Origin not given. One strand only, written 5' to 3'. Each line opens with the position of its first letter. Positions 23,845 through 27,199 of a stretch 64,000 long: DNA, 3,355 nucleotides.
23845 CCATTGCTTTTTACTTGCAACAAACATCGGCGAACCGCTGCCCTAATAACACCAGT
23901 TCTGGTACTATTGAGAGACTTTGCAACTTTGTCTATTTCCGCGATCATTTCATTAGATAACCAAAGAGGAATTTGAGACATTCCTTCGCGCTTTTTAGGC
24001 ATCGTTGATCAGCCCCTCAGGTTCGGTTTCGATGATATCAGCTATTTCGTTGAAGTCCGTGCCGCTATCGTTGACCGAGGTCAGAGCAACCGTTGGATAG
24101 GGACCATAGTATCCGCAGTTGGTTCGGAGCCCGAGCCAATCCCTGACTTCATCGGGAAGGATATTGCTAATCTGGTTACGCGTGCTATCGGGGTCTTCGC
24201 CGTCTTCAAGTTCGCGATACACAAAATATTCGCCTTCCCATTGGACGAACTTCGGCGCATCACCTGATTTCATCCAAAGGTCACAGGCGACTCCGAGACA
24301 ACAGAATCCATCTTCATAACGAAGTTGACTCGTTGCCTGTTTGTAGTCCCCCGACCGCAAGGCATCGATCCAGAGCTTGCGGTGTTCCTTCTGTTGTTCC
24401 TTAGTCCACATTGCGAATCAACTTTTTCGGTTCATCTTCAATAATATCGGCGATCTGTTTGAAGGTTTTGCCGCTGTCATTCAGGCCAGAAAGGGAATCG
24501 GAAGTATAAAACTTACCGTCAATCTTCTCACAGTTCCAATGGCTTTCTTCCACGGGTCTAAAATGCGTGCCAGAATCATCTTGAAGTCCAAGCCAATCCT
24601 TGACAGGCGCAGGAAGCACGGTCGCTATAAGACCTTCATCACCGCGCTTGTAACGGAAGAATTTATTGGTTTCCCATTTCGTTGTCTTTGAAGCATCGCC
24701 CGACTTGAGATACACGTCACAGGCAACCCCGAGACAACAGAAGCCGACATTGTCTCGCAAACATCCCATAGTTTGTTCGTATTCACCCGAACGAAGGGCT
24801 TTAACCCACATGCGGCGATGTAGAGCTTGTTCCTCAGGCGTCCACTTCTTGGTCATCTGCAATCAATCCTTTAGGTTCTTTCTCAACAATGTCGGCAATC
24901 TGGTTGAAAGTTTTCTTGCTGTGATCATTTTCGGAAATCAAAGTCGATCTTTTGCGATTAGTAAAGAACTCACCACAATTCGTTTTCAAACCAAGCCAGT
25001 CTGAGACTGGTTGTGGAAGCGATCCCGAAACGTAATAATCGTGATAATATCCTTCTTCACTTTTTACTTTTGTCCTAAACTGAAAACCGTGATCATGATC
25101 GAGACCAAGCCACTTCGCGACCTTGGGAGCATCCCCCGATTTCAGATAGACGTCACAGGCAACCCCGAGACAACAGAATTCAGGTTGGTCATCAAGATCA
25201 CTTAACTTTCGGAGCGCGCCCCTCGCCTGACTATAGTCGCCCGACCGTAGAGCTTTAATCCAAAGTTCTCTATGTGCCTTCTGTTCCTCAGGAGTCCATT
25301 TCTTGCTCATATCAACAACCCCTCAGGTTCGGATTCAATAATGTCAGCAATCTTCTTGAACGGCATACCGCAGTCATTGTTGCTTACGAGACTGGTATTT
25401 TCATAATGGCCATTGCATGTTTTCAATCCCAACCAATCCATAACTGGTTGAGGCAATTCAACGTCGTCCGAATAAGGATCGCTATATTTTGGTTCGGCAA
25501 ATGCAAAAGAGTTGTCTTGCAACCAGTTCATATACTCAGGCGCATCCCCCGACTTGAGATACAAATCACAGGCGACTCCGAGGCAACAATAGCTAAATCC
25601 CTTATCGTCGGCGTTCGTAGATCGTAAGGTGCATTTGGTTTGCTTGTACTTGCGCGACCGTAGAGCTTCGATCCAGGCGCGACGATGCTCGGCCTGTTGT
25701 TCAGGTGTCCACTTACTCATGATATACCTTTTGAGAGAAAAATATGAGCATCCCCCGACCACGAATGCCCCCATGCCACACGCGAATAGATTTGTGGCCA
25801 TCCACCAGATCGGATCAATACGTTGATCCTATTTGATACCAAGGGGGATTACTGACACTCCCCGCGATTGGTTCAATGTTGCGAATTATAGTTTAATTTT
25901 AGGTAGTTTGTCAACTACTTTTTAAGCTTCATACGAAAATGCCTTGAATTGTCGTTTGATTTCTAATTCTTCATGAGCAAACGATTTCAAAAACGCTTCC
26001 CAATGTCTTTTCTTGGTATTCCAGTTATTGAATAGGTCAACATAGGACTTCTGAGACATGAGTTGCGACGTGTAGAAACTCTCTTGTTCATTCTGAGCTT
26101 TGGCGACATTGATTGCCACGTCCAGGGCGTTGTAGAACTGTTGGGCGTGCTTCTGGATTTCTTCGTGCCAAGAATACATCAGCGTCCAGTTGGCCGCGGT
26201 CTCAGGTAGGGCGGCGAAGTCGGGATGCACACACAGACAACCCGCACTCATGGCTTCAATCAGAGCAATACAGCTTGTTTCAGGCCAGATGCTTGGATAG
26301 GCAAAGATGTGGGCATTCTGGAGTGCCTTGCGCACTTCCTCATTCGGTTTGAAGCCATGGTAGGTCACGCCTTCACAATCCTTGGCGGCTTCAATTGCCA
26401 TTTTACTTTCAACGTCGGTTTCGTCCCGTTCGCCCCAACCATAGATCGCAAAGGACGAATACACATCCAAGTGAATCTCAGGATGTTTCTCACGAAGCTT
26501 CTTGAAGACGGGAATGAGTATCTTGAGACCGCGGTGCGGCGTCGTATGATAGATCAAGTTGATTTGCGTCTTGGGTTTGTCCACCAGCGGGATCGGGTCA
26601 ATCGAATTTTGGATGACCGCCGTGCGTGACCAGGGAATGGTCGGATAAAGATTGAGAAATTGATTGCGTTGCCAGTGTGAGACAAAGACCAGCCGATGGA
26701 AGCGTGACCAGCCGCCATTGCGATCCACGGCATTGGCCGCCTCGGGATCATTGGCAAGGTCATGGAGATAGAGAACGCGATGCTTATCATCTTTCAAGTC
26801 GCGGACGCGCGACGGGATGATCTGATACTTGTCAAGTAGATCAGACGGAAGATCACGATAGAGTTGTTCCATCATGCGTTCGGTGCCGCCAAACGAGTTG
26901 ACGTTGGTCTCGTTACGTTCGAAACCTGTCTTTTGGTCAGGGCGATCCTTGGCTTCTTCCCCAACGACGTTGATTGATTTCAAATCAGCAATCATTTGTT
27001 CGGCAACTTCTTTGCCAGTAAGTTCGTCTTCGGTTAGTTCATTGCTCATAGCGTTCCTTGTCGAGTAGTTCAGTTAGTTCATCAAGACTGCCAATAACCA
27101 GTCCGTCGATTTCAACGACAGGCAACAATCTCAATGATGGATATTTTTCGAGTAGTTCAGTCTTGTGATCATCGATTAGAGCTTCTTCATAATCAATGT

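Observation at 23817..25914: Consensus-promoter operon of four tandem overlapping paralogs plus an RHH regulator: candidate anti-defence / host-takeover locus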

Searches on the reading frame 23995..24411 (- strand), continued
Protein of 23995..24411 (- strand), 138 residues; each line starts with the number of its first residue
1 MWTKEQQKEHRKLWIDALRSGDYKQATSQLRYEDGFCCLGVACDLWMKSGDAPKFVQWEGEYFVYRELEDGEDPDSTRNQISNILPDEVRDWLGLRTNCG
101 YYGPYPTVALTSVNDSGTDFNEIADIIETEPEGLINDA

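Call 89: get_annotated_region(hit=H1, flank=3500)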
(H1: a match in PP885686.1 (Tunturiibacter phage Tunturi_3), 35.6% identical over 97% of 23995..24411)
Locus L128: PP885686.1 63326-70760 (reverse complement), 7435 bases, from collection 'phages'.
description: Tunturiibacter phage Tunturi_3, complete genome.
organism: Tunturiibacter phage Tunturi_3 (NCBI taxid 3378200)
taxonomy: Viruses; Duplodnaviria; Heunggongvirae; Uroviricota; Caudoviricetes
host: Tunturiibacter psychrotolerans X5P2; source: soil; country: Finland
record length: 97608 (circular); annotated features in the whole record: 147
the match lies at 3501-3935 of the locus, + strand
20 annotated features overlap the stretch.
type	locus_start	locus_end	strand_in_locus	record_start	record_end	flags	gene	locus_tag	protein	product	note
CDS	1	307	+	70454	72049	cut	-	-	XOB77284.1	ATPase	ORF103; gp103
CDS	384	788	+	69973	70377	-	-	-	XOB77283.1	hypothetical protein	ORF102; gp102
CDS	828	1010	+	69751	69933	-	-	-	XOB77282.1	hypothetical protein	ORF101; gp101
CDS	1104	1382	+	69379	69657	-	-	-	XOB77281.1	hypothetical protein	ORF100; gp100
CDS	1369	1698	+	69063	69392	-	-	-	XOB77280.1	hypothetical protein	ORF99; gp99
CDS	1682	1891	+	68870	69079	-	-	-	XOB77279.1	hypothetical protein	ORF98; gp98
CDS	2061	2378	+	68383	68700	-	-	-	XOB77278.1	hypothetical protein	ORF97; gp97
CDS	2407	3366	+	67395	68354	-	-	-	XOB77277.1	HNH endonuclease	ORF96; gp96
CDS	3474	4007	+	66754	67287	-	-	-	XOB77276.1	hypothetical protein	ORF95; gp95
CDS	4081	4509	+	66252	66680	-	-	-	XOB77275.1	hypothetical protein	ORF94; gp94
CDS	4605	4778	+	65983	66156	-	-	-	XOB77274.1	hypothetical protein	ORF93; gp93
CDS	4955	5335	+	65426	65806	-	-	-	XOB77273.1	hypothetical protein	ORF92; gp92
CDS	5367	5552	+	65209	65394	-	-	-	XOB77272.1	hypothetical protein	ORF91; gp91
CDS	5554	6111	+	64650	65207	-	-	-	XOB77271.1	RNA 2'-phosphotransferase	ORF90; gp90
CDS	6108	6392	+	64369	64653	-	-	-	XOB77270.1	hypothetical protein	ORF89; gp89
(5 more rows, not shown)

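Call 102: search_protein_families(library=phrogs, proteins=[L103:6858-8369:+, L103:8371-9837:+, L103:10136-11773:+, L103:3698-4804:+, L107:6802-8436:+, L107:10137-11183:+, L093:9113-10255:+, L093:10269-11678:+, L108:1450-2691:+, L108:2214-3464:+], max_evalue=0.00001)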
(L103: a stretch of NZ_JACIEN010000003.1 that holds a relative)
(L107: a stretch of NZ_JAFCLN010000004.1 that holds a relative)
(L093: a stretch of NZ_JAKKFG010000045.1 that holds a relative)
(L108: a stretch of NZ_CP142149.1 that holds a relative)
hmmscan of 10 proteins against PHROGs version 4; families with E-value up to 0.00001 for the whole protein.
L103:6858-8369:+ (503 aa): 7 families
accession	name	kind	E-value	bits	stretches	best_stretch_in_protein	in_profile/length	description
phrog_8763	-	tail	1.5e-168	564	1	13-502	228-748/1024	tail protein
phrog_8469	-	tail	2.4e-11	44.5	1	252-501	79-300/303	tail fiber protein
phrog_892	-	tail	4.8e-11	42.9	1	243-308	344-409/782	tail fiber protein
phrog_21412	-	tail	5.7e-08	32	1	241-304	198-261/1452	tail fiber protein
phrog_28766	-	tail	6.1e-08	32.5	1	236-305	118-187/472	tail fiber protein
phrog_9116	-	tail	4.2e-06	26.8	0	299-500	41-209/455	tail protein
phrog_26466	-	unknown function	5.1e-06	24.7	1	244-308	1824-1888/2337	-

L103:8371-9837:+ (488 aa): 4 families
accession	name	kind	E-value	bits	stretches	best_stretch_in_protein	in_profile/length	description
phrog_892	-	tail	1.8e-09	37.7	1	134-295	262-416/782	tail fiber protein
phrog_8763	-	tail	8.1e-09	35.2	1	74-252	336-509/1024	tail protein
phrog_28766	-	tail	1.8e-08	34.2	1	136-303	31-195/472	tail fiber protein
phrog_3279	-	tail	4.4e-06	27.5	1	131-312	134-318/396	tail fiber protein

L103:10136-11773:+ (545 aa): 5 families
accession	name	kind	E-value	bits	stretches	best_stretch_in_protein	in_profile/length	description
phrog_38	-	head and packaging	1.6e-86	292.6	1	14-509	266-713/760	terminase large subunit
phrog_4758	-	head and packaging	4.8e-45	154.8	1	55-234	41-223/243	terminase large subunit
phrog_30251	-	head and packaging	1.5e-16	60.9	1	65-233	49-226/799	terminase large subunit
phrog_5573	-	head and packaging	1.2e-14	55.3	1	243-494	8-229/250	terminase large subunit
phrog_979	-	head and packaging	6.3e-07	29.4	1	320-494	410-594/642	terminase large subunit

L103:3698-4804:+ (368 aa): 0 families

L107:6802-8436:+ (544 aa): 0 families

L107:10137-11183:+ (348 aa): 2 families
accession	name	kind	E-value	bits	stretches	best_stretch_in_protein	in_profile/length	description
phrog_1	-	integration and excision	1.5e-34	121.2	1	4-321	116-438/611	integrase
phrog_216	-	integration and excision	3.4e-18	66.8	1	156-318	45-224/301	integrase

L093:9113-10255:+ (380 aa): 0 families

L093:10269-11678:+ (469 aa): 1 family
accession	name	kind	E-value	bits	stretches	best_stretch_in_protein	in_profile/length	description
phrog_29364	-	unknown function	2.1e-23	84.4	1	60-234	50-226/495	-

L108:1450-2691:+ (413 aa): 1 family
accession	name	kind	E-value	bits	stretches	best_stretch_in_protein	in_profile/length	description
phrog_5517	-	unknown function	7.4e-69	233.6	1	17-346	13-336/679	-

L108:2214-3464:+ (416 aa): 0 families

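Call 111: find_encoding_contigs(protein=P0006, flank=5000, max_places=2)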
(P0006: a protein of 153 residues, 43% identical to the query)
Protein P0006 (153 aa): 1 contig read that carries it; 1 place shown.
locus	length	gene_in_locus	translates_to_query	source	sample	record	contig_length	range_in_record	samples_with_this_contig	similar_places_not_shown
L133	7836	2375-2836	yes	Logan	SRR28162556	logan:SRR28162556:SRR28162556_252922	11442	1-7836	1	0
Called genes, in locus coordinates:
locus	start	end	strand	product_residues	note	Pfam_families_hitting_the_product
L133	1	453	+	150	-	?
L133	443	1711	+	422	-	PF01555:N6_N4_Mtase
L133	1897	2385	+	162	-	PF26948:DUF8296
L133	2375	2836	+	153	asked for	PF26948:DUF8296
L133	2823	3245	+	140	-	PF26948:DUF8296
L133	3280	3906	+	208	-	PF01183:Glyco_hydro_25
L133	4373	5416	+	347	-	-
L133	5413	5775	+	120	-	-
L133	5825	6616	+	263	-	PF02739:5_3_exonuc_N, PF09293:RNaseH_C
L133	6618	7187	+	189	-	PF20025:DUF6433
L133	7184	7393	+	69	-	-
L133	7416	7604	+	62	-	-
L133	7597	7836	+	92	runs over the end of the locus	-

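Call 112: find_encoding_contigs(protein=P0004, flank=5000, max_places=2)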
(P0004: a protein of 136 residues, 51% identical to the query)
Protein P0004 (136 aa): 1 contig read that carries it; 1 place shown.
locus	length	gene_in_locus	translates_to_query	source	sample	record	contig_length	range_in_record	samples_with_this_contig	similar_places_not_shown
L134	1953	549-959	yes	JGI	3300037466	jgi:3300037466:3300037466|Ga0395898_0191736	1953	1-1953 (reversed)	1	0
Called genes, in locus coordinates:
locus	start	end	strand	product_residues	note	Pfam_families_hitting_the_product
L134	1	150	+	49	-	?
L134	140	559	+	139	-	PF26948:DUF8296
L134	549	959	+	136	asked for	PF26948:DUF8296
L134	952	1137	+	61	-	-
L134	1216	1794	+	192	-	PF01183:Glyco_hydro_25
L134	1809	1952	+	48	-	?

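Call 113: find_encoding_contigs(protein=P0012, flank=5000, max_places=2)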
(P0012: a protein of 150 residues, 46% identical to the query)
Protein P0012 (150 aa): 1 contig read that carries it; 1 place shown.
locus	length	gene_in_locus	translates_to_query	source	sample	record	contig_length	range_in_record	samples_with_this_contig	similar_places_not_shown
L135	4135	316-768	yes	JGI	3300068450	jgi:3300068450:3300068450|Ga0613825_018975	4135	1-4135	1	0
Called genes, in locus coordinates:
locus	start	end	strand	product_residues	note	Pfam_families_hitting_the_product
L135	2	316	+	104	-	?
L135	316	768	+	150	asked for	PF26948:DUF8296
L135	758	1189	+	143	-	PF26948:DUF8296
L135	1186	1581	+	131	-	PF26948:DUF8296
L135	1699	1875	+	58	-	-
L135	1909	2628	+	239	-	PF02562:PhoH, PF13245:AAA_19 (weak)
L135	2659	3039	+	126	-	-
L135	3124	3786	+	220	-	PF12705:PDDEXK_1 (faint)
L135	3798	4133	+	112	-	?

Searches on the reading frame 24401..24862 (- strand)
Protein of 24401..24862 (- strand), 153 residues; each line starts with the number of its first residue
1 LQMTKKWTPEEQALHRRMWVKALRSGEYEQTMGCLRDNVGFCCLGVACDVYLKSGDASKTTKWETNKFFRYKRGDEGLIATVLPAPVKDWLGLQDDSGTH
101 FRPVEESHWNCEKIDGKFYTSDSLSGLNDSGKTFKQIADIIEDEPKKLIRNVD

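Call 3: search_protein_families(library=pfam, proteins=[window:24401-24862:-], max_evalue=0.1)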
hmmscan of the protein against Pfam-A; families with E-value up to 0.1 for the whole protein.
window:24401-24862:- (153 aa): 0 families

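Call 4: search_protein_families(library=phrogs, proteins=[window:24401-24862:-], max_evalue=0.01)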
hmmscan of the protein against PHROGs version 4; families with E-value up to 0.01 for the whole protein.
window:24401-24862:- (153 aa): 1 family
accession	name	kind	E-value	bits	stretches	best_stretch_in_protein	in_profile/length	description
phrog_18067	-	unknown function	5.6e-20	73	1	16-143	6-127/129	-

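Call 28: search_protein_families(library=padloc, proteins=[window:24401-24862:-], max_evalue=1)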
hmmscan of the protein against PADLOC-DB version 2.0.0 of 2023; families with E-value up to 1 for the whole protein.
window:24401-24862:- (153 aa): 0 families

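Call 79: search_protein_families(library=ncbifam, proteins=[window:24401-24856:-], max_evalue=1)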
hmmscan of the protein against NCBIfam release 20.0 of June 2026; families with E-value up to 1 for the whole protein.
window:24401-24856:- (151 aa): 0 families

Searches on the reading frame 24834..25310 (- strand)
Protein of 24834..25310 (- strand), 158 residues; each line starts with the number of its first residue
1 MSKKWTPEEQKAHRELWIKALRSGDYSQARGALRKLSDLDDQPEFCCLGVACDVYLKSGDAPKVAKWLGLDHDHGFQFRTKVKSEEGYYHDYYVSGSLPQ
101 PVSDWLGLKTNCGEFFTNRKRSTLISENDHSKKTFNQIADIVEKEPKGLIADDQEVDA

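Call 3: search_protein_families(library=pfam, proteins=[window:24834-25310:-], max_evalue=0.1)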
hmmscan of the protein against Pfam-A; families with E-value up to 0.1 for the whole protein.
window:24834-25310:- (158 aa): 0 families

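Call 4: search_protein_families(library=phrogs, proteins=[window:24834-25310:-], max_evalue=0.01)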
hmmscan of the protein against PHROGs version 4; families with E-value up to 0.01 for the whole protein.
window:24834-25310:- (158 aa): 1 family
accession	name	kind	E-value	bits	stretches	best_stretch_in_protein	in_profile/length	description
phrog_18067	-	unknown function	2.8e-15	57.8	1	13-144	5-127/129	-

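Call 28: search_protein_families(library=padloc, proteins=[window:24834-25310:-], max_evalue=1)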
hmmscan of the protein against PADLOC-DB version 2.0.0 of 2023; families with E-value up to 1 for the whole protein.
window:24834-25310:- (158 aa): 0 families

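Call 79: search_protein_families(library=ncbifam, proteins=[window:24834-25310:-], max_evalue=1)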
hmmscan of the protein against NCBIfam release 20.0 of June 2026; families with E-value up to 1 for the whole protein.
window:24834-25310:- (158 aa): 1 family
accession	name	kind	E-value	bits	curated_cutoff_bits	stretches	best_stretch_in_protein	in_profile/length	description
NF052415.1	T3SS_chap_SctY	equivalog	0.15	12.6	70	1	6-42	36-72/106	type III secretion apparatus assembly chaperone SctY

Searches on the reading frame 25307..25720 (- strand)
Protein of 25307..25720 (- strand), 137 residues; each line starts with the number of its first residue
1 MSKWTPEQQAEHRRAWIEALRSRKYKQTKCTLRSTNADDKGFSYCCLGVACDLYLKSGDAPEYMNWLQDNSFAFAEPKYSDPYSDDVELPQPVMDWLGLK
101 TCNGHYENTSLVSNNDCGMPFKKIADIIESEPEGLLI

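Call 3: search_protein_families(library=pfam, proteins=[window:25307-25720:-], max_evalue=0.1)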
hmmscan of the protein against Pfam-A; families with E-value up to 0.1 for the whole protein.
window:25307-25720:- (137 aa): 0 families

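Call 4: search_protein_families(library=phrogs, proteins=[window:25307-25720:-], max_evalue=0.01)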
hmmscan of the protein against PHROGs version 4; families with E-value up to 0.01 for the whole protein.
window:25307-25720:- (137 aa): 2 families
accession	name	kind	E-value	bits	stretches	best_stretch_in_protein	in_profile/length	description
phrog_18067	-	unknown function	2.1e-18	67.9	1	10-130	3-127/129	-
phrog_35423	-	unknown function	0.0022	19.5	1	35-67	6-38/71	-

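Call 28: search_protein_families(library=padloc, proteins=[window:25307-25720:-], max_evalue=1)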
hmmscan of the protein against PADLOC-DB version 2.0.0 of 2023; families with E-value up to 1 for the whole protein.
window:25307-25720:- (137 aa): 0 families

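Call 79: search_protein_families(library=ncbifam, proteins=[window:25307-25720:-], max_evalue=1)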
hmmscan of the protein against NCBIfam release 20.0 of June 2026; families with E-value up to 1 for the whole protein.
window:25307-25720:- (137 aa): 0 families

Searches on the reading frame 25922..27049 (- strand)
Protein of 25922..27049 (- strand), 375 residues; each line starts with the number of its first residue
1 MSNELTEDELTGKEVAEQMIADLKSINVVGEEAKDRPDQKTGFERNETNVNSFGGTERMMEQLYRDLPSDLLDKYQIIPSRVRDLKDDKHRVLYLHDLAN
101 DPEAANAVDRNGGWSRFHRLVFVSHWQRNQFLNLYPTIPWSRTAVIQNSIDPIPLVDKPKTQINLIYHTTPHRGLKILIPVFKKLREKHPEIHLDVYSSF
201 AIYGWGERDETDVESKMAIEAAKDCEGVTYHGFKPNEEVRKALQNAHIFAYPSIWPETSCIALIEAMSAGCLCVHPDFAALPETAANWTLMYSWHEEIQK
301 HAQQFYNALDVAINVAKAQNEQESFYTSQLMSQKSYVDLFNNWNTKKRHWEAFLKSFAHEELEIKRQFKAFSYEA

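Call 3: search_protein_families(library=pfam, proteins=[window:25922-27049:-], max_evalue=0.1)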
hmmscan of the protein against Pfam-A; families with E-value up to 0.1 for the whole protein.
window:25922-27049:- (375 aa): 3 families
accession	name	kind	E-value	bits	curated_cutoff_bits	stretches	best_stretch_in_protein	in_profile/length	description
PF00534.26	Glycos_transf_1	-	5.2e-15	55.8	26.4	1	163-288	18-134/172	Glycosyl transferases group 1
PF13692.12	Glyco_trans_1_4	-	1.1e-12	48.8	27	1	171-285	13-115/142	Glycosyl transferases group 1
PF13439.12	Glyco_transf_4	-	0.017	15.6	28.5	1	114-152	131-168/170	Glycosyltransferase Family 4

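Call 4: search_protein_families(library=phrogs, proteins=[window:25922-27049:-], max_evalue=0.01)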
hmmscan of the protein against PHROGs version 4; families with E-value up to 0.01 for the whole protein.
window:25922-27049:- (375 aa): 1 family
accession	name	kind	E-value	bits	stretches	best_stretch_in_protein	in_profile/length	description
phrog_2170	-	moron, auxiliary metabolic gene and host takeover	7.8e-45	154.5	1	65-356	61-371/374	glycosyltransferase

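Call 99: find_related_loci(query=window:25922-27049:-, collection=viral_contigs, flank=5000)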
Query window:25922-27049:- (375 aa) in viral_contigs; peptide patterns used: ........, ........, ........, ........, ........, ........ (x = any residue, [..] = any of these).
11 stretches matched a pattern; 3 encode a relative of the query (tblastn E <= 1e-3); 3 distinct loci.
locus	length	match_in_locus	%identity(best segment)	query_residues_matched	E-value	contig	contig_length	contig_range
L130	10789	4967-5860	44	41-347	3e-84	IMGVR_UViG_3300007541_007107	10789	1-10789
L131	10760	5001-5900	46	48-355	1e-79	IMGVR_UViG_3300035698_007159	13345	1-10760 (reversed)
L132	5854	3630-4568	40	42-360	3e-73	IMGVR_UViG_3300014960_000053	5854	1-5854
